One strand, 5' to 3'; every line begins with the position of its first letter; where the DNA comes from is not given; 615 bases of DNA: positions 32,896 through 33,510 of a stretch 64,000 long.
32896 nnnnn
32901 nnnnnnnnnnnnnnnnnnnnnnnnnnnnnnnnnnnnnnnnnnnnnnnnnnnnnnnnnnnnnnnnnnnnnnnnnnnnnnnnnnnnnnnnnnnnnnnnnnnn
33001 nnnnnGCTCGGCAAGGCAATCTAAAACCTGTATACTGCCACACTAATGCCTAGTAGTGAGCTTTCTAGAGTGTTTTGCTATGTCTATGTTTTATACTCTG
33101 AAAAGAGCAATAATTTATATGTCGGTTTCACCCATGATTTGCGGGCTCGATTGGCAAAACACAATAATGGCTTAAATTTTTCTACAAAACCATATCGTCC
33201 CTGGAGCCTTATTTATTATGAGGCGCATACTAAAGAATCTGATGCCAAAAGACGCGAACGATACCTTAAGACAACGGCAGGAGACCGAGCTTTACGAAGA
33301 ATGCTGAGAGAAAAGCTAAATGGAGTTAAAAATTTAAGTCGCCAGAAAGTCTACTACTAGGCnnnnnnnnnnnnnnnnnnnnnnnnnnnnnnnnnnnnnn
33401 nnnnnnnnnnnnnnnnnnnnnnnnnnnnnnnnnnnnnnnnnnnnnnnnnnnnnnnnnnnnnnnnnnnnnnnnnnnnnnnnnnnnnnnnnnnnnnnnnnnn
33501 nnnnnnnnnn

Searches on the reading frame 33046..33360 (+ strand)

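Call 6: search_protein_families(library=ncbifam, proteins=[window:33046-33360:+])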
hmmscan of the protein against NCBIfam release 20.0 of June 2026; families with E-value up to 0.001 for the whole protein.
window:33046-33360:+ (104 aa): 1 family
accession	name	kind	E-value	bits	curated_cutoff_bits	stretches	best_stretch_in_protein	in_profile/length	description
TIGR01453.1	grpIintron_endo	subfamily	0.00039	20.5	56.05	0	13-73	4-74/215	group I intron endonuclease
